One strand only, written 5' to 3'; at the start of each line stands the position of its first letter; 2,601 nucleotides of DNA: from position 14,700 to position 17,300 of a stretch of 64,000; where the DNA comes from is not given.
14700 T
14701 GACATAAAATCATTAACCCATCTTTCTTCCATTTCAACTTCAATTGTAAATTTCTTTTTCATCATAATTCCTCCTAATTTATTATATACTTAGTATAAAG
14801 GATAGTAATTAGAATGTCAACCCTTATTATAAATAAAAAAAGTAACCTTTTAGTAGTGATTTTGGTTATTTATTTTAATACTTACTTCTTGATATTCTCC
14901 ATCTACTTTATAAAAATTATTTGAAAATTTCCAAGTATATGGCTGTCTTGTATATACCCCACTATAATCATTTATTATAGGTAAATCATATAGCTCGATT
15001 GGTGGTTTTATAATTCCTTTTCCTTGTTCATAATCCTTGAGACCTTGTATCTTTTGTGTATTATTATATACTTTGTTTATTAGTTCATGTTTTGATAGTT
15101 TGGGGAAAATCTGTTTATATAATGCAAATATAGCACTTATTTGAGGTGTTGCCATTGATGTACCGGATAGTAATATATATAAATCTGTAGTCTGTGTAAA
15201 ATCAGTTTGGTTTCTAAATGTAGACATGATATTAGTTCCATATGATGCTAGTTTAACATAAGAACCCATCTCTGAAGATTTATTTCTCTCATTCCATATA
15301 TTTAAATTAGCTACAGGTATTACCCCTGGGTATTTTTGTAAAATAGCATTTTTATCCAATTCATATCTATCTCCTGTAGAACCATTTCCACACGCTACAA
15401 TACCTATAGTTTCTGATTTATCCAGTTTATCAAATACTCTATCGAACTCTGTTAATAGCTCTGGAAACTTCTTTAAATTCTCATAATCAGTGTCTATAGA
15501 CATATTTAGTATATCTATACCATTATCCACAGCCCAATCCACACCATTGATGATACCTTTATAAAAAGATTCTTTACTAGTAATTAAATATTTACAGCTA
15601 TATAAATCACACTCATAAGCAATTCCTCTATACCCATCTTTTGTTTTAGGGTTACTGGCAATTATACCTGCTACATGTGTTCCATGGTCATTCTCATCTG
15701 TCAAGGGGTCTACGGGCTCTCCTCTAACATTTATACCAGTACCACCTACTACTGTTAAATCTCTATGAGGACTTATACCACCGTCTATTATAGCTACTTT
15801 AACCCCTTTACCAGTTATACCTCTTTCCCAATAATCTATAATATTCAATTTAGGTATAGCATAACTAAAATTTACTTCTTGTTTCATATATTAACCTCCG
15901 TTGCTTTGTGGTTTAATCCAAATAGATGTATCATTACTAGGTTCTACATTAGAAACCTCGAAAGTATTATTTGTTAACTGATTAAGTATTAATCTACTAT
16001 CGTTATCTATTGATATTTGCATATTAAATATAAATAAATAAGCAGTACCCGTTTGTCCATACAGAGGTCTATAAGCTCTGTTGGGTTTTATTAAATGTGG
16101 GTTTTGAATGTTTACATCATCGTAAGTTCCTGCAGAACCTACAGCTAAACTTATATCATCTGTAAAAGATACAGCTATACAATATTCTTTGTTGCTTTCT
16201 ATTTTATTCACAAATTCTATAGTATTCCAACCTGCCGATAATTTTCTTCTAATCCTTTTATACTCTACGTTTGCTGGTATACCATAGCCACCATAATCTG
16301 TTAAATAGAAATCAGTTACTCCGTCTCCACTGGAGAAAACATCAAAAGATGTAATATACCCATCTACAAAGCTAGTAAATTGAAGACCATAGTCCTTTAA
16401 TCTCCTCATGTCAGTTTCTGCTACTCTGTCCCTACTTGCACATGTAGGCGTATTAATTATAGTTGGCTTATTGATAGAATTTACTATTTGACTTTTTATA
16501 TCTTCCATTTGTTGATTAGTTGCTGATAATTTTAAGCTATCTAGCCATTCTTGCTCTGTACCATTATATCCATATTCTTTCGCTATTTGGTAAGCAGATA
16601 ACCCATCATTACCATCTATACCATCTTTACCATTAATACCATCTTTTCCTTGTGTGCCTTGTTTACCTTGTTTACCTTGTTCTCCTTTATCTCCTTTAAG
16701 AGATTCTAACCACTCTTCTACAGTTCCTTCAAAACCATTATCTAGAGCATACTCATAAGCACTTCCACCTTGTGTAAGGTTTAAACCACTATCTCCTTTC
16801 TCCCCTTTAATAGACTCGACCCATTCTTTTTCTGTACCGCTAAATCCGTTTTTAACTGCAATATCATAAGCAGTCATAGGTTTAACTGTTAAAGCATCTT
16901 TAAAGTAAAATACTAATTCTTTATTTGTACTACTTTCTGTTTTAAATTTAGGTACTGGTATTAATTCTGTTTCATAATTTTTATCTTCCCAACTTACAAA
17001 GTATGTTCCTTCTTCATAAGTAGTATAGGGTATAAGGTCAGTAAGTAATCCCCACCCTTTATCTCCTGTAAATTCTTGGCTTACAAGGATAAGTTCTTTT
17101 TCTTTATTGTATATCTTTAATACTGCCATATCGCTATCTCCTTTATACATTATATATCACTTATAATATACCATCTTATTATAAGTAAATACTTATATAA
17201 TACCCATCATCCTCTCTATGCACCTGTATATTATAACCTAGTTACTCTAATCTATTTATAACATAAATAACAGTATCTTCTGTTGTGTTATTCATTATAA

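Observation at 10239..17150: Accessory module: two collagen-like proteins (one fused to a GH20-like domain), an S8 subtilase and an SNase-like nuclease, with a duplicated promoter and 5' gene end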

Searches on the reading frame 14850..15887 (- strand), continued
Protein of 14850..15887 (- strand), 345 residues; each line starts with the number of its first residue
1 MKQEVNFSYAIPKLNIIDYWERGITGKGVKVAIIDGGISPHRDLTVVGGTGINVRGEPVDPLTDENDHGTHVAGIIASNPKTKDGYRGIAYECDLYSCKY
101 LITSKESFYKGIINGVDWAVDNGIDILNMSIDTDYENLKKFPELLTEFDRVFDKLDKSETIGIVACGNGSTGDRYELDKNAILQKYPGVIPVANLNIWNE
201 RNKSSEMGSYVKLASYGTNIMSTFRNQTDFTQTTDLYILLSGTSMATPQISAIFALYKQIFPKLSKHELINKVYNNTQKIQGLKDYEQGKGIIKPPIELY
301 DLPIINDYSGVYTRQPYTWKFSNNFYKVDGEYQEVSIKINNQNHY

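Call 69: search_protein_families(library=ncbifam, proteins=[window:14850-15887:-], max_evalue=0.001)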
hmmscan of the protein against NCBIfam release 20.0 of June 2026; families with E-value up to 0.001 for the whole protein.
window:14850-15887:- (345 aa): 7 families
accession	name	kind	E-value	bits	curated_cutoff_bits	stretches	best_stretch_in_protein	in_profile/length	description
TIGR03921.1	T7SS_mycosin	equivalog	2.2e-41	142.2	278.75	1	19-297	6-283/353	type VII secretion-associated serine protease mycosin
NF033595.1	denti_PrtP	equivalog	1.3e-12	47.1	300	1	185-288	386-489/606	dentilisin complex serine proteinase subunit PrtP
NF040553.1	SGO_0316_fam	subfamily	4.4e-07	27.9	1400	0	64-170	356-465/1486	SGO_0316/SGO_0317 family LPXTG-anchored serine peptidase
NF051851.1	AtpSerPepEprS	equivalog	5.4e-07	28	1700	1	19-98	59-147/988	autotransporter serine peptidase EprS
NF049966.1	QH_SP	equivalog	9.9e-07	28.3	165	1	30-131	1-95/219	subtilisin-like serine protease QhpE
NF040808.2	CspC_non_triad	exception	2.7e-05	22.8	675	1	63-115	164-215/556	bile acid germinant receptor pseudoprotease CspC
NF042956.1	IteS_antiphage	equivalog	5.3e-05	21.7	900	1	31-172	259-397/747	S8 family anti-phage peptidase IteS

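Call 77: find_encoding_contigs(protein=P0007, flank=6000, max_places=3)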
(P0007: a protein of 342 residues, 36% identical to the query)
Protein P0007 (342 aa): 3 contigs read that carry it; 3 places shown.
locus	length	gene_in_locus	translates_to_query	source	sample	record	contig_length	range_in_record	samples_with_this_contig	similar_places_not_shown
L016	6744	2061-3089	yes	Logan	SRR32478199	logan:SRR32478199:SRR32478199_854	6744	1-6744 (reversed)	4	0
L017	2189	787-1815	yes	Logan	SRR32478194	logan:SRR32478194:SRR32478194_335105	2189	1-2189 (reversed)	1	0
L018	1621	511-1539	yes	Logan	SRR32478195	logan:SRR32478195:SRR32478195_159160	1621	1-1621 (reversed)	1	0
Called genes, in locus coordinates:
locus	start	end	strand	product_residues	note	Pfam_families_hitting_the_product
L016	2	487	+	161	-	?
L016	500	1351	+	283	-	PF05709:Sipho_tail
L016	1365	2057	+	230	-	-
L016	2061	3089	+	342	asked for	PF00082:Peptidase_S8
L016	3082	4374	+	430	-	PF27308:XkdV_N (faint)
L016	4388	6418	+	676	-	PF24650:TT1_Tal, PF06605:Prophage_tail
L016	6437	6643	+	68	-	-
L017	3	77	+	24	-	?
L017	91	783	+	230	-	-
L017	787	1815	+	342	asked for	PF00082:Peptidase_S8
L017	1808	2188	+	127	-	?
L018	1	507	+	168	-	?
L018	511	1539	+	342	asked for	PF00082:Peptidase_S8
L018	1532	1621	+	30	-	?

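Call 96: find_encoding_contigs(protein=P0002, flank=3000, max_places=4)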
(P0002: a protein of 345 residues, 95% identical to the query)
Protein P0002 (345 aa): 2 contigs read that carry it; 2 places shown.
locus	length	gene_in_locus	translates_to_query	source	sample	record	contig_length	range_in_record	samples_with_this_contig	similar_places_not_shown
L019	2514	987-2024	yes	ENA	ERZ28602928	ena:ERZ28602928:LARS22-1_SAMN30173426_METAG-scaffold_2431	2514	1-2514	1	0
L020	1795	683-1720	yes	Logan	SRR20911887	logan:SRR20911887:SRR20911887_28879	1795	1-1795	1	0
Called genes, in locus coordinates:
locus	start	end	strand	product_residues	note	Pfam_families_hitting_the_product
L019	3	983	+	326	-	?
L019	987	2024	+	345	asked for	PF00082:Peptidase_S8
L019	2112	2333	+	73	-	-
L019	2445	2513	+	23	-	?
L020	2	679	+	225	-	?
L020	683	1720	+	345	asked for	PF00082:Peptidase_S8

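Call 101: search_protein_families(library=padloc, proteins=[window:14850-15887:-, P0004, P0006], max_evalue=0.01)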
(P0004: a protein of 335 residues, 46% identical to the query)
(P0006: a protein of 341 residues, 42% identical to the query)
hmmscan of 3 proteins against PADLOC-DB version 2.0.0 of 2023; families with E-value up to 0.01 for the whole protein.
window:14850-15887:- (345 aa): 3 families
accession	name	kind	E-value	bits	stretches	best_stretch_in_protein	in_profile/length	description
PDLC03014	subtilase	-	6.4e-15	53.5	1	23-273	168-371/391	-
PDLC02197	IetS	-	2.7e-07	27.3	1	30-172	260-399/749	-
PDLC02199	IetS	-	5.8e-05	19.4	1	30-156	317-450/826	-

P0004 (335 aa): 7 families
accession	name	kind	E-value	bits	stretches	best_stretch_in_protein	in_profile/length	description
PDLC03014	subtilase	-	1.4e-28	98.5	1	21-287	168-389/391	-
PDLC02197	IetS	-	8.4e-08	29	1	29-174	261-404/749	-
PDLC02199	IetS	-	7.5e-07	25.7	1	28-168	317-461/826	-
PDLC02198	IetS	-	1.7e-05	21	1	27-104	254-332/795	-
PDLC02201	IetS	-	0.00052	16.4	1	28-167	256-394/781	-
PDLC02202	IetS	-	0.002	14.4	1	28-260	299-542/780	-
PDLC02200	IetS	-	0.0034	13.6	1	29-78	272-318/780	-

P0006 (341 aa): 6 families
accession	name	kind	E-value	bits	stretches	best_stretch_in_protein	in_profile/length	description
PDLC03014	subtilase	-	7.2e-17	59.9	1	24-291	169-389/391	-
PDLC02197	IetS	-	1.2e-09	35.1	1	29-174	259-399/749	-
PDLC02201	IetS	-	2.3e-08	30.7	1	29-298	255-551/781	-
PDLC02199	IetS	-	6.6e-06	22.6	1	28-171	315-460/826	-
PDLC02202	IetS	-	0.00034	17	1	29-295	298-581/780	-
PDLC02198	IetS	-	0.0023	13.9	0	30-103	255-328/795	-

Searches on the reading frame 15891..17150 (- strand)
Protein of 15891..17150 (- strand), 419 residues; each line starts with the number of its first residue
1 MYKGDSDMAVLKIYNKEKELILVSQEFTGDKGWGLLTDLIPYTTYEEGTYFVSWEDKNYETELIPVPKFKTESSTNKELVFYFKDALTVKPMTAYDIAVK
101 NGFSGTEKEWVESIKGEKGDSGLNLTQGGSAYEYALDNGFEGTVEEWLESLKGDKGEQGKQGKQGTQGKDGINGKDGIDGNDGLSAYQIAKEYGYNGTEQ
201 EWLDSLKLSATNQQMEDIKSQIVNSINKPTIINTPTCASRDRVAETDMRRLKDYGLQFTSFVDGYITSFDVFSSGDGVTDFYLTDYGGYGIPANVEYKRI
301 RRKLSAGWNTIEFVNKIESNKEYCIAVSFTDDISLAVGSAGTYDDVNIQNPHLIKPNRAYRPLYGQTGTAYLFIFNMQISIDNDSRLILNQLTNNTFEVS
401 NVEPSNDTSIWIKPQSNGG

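Call 4: search_protein_families(library=pfam, proteins=[window:15891-17150:-], max_evalue=0.01)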
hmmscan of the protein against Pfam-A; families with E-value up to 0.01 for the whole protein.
window:15891-17150:- (419 aa): 1 family
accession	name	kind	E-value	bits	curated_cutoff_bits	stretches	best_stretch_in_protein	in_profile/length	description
PF01391.23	Collagen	-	3.5e-06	27.1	27.2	1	153-183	16-46/60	Collagen triple helix repeat (20 copies)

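Call 6: search_dna_similar(query=window:15891-17150:-, collection=phages, mode=protein, max_rows=30)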
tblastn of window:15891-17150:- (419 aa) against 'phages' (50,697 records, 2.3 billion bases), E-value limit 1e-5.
Records with a match: 210; places in all: 291; records where one place covers at least 80% of the query: 0.
Best place of each record, by identity: 95-99% 1; <60% 209.
By first word of the organism name: Staphylococcus 110; Pseudomonas 64; Ralstonia 10; Streptomyces 8; Mammaliicoccus 3; Roseovarius 3; Burkholderia 2; Butyrivibrio 2; Bacteriophage 2; Mycobacterium 2; and 4 more.
By host as written in the record: Pseudomonas aeruginosa 26; Staphylococcus aureus 25; - 19; Staphylococcus carnosus TM300 16; Staphylococcus sp. 13; Pseudomonas aeruginosa PAO1 8; Ralstonia solanacearum 6; Mammaliicoccus vitulinus C6867 4; and 63 more.
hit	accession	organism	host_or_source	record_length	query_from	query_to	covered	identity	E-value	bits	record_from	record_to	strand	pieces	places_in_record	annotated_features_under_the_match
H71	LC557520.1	Staphylococcus phage vB_SsapH-Golestan101-M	Staphylococcus saprophyticus 101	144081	1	120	29%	95.0%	9e-67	236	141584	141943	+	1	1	lipase acylhydrolase domain protein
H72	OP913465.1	Mammaliicoccus virus vB_MscM-PMS2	Mammaliicoccus sciuri KCTC 43031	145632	11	206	47%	44.6%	2e-29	190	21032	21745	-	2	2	phosphodiester glycosidase family protein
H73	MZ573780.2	Mammaliicoccus phage vB_MscM-PMS3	Mammaliicoccus sciuri KCTC 43031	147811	11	206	47%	43.1%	7e-28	122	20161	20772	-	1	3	phosphodiester glycosidase family protein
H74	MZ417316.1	Staphylococcus phage PG-2021_12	Mammaliicoccus vitulinus C6867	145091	11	206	47%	42.7%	1e-27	184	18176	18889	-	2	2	record has no annotation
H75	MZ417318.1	Staphylococcus phage PG-2021_15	Staphylococcus xylosus M1997-2/10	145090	11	206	47%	42.7%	1e-27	184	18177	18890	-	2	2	record has no annotation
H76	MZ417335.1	Staphylococcus phage PG-2021_43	Mammaliicoccus sciuri C6854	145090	11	206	47%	42.7%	1e-27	184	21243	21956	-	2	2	record has no annotation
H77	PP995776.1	Staphylococcus phage UHP46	Staphylococcus aureus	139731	11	206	47%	42.6%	2e-25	181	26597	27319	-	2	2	phosphodiester glycosidase family protein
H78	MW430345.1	Staphylococcus phage ZCSS1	Staphylococcus sciuri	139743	11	206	47%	42.2%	7e-26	182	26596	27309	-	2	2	phosphodiester glycosidase family protein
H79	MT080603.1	Staphylococcus phage vB_SauM_EW9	Staphylococcus carnosus TM300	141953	8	226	52%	37.5%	3e-31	132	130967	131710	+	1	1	record has no annotation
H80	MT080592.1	Staphylococcus phage vB_SauM_EW3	Staphylococcus carnosus TM300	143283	8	226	52%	37.5%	3e-31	132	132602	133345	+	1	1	record has no annotation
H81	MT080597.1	Staphylococcus phage vB_SauM_EW5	Staphylococcus carnosus TM300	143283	8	226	52%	37.5%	3e-31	132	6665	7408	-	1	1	record has no annotation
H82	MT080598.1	Staphylococcus phage vB_SauM_EW6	Staphylococcus carnosus TM300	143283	8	226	52%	37.5%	3e-31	132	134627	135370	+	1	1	record has no annotation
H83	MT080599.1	Staphylococcus phage vB_SauM_EW7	Staphylococcus carnosus TM300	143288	8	226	52%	37.5%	3e-31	132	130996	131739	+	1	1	record has no annotation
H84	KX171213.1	Staphylococcus phage vB_SscM-2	Staphylococcus sp.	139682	11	206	47%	41.8%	4e-26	181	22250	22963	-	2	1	hypothetical protein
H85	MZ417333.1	Staphylococcus phage PG-2021_40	Mammaliicoccus vitulinus C6867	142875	11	206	47%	41.7%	1e-27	122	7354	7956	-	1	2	record has no annotation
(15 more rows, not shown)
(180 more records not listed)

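Call 10: get_annotated_region(hit=H71, flank=6000)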
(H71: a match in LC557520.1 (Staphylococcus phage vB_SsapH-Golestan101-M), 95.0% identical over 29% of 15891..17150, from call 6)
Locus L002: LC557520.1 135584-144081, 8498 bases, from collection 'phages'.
description: Staphylococcus phage vB_SsapH-Golestan101-M DNA, complete genome.
organism: Staphylococcus phage vB_SsapH-Golestan101-M (NCBI taxid 2741341)
taxonomy: Viruses; Duplodnaviria; Heunggongvirae; Uroviricota; Caudoviricetes; Herelleviridae; Twortvirinae; Baoshanvirus
host: Staphylococcus saprophyticus 101; source: -; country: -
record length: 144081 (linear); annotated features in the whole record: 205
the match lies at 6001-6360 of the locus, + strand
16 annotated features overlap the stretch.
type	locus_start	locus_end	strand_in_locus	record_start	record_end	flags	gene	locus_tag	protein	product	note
CDS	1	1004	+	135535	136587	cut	-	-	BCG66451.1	hypothetical protein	Golestan191; ORF191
CDS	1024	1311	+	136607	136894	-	-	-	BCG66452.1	hypothetical protein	Golestan192; ORF192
CDS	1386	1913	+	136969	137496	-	-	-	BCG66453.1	metallophosphatase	Golestan193; ORF193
CDS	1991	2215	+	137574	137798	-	-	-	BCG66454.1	hypothetical protein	Golestan194; ORF194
CDS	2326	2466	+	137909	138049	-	-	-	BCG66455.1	hypothetical protein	Golestan195; ORF195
CDS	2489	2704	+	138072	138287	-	-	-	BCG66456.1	hypothetical protein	Golestan196; ORF196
CDS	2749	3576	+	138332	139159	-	-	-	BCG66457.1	tRNA maturase RNaseZ metal-dependent hydrolase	Golestan197; ORF197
CDS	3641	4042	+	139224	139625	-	-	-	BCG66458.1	hypothetical protein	Golestan198; ORF198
CDS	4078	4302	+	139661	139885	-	-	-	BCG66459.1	hypothetical protein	Golestan199; ORF199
CDS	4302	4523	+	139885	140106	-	-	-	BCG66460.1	hypothetical protein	Golestan200; ORF200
CDS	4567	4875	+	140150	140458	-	-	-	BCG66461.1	hypothetical protein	Golestan201; ORF201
CDS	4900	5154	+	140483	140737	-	-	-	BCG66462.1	hypothetical protein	Golestan202; ORF202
CDS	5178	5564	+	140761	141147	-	-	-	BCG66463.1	hypothetical protein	Golestan203; ORF203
CDS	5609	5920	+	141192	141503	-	-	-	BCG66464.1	hypothetical protein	Golestan204; ORF204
CDS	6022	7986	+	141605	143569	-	-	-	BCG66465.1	lipase acylhydrolase domain protein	Golestan205; ORF205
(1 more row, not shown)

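Call 19: search_protein_families(library=phrogs, proteins=[window:15891-17150:-], max_evalue=0.001)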
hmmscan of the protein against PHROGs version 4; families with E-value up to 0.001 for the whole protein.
window:15891-17150:- (419 aa): 32 families (the best 25 are shown)
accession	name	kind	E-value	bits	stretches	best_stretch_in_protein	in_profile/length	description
phrog_19864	-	unknown function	2.3e-41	142.5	2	9-143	2-138/1268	-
phrog_25979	-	unknown function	8.2e-40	138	2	126-208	178-251/521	-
phrog_14029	-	unknown function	1.1e-33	117.1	1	11-222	5-223/1115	-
phrog_19976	-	tail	5.5e-29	102.4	3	126-167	107-148/256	tail assembly protein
phrog_22483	-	unknown function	3.3e-23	83.3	3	174-214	26-66/306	-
phrog_15433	-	tail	1.5e-22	80.9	2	123-221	46-142/798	tail sheath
phrog_14726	-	tail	3.8e-20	73.1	1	88-180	121-216/537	tail fiber protein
phrog_13286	-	tail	7.6e-20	71.8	2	127-178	69-120/662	tail protein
phrog_15437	-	tail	6.5e-19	69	2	115-177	279-341/656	tail fiber protein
phrog_35690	-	unknown function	1.4e-17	65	1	168-208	110-149/156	-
phrog_4178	-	tail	5.8e-16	59.6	1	10-81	4-76/105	major tail protein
phrog_6320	-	tail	2.5e-14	54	1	34-183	14-128/745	tail fiber protein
phrog_4440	-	tail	1.5e-09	38.5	1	127-172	152-193/410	tail fiber protein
phrog_3904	-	tail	3.8e-09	36.4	1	78-173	187-290/1086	tail fiber protein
phrog_1806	-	tail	9.7e-08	32.6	1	111-198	167-242/276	collagen like minor tail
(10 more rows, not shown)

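Call 69: search_protein_families(library=ncbifam, proteins=[window:15891-17129:-], max_evalue=0.001)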
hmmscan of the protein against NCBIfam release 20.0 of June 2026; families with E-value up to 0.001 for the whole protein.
window:15891-17129:- (412 aa): 3 families
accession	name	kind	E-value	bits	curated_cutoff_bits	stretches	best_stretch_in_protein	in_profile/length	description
NF038330.1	adhesin_SclA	exception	2.5e-06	27.4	400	1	107-176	112-207/405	LPXTG-anchored collagen-like adhesin Scl1/SclA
NF038329.2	gly_rich_SclB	equivalog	2.6e-06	26.6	325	1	102-178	232-300/442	LPXTG-anchored collagen-like adhesin Scl2/SclB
NF046116.1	adhesin_Lcl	equivalog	1.5e-05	23.7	500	1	107-178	142-209/431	collagen-like adhesin Lcl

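Call 101: search_protein_families(library=padloc, proteins=[window:15891-17129:-], max_evalue=0.01)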
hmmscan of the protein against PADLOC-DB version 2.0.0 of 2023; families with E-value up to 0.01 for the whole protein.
window:15891-17129:- (412 aa): 0 families
